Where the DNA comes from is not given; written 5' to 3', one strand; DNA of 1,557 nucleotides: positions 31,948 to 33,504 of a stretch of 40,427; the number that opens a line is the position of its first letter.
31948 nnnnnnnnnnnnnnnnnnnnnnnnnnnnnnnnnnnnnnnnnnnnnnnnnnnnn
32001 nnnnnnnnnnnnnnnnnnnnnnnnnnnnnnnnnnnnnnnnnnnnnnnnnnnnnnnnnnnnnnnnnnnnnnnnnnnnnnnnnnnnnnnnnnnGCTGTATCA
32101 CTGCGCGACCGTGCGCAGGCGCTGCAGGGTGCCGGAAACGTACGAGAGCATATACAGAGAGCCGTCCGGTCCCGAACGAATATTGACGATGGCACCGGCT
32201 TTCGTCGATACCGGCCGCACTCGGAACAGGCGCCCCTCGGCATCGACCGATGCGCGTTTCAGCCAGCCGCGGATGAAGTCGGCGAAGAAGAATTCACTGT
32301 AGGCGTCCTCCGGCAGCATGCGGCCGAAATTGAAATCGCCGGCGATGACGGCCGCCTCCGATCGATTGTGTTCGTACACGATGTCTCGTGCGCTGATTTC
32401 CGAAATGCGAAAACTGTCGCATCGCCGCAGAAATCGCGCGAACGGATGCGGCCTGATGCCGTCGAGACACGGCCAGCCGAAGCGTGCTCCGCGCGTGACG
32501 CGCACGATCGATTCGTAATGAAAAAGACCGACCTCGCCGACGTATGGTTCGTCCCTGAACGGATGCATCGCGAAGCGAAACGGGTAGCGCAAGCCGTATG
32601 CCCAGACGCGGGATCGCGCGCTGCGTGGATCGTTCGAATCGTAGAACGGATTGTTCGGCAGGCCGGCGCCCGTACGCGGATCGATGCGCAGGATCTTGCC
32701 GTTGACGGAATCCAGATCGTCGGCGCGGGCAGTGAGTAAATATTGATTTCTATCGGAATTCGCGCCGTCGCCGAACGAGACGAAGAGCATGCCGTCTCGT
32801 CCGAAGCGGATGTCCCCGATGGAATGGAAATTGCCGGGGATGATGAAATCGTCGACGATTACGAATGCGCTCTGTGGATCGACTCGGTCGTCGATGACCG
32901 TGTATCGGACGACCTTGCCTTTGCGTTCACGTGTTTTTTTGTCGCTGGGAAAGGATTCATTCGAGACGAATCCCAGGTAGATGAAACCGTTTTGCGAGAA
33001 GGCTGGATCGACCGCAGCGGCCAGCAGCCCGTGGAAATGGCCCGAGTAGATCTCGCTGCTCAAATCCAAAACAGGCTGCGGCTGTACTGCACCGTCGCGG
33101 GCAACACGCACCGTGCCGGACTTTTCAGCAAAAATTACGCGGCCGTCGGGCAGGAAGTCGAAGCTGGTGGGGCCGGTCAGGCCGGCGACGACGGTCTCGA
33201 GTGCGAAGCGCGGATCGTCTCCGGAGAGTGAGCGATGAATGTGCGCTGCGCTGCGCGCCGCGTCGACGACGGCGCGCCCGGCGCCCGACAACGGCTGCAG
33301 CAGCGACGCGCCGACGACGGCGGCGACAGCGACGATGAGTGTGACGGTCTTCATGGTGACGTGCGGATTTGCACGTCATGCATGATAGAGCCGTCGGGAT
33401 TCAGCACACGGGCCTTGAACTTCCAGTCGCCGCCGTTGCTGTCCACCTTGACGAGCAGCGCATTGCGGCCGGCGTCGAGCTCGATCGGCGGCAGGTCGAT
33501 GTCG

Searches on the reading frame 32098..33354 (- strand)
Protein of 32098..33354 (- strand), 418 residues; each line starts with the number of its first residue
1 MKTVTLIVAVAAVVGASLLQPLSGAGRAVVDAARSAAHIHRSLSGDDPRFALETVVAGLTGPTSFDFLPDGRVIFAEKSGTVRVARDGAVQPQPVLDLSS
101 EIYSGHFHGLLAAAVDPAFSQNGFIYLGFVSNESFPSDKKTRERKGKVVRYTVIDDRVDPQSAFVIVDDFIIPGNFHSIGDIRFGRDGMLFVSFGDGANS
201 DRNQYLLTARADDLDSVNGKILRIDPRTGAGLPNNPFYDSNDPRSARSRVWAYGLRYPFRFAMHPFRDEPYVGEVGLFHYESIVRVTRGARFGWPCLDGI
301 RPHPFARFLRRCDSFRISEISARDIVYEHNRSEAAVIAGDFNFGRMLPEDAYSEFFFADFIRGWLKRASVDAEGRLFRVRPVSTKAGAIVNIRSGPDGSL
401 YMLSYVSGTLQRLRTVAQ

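Call 50: search_protein_families(library=pfam, proteins=[window:32098-33354:-], max_evalue=0.0001)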
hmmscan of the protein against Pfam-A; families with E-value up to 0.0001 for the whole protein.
window:32098-33354:- (418 aa): 1 family
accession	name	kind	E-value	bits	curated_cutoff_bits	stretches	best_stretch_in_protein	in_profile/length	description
PF07995.17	GSDH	-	5.5e-35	121.6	25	1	60-404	2-323/332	Glucose / Sorbosone dehydrogenase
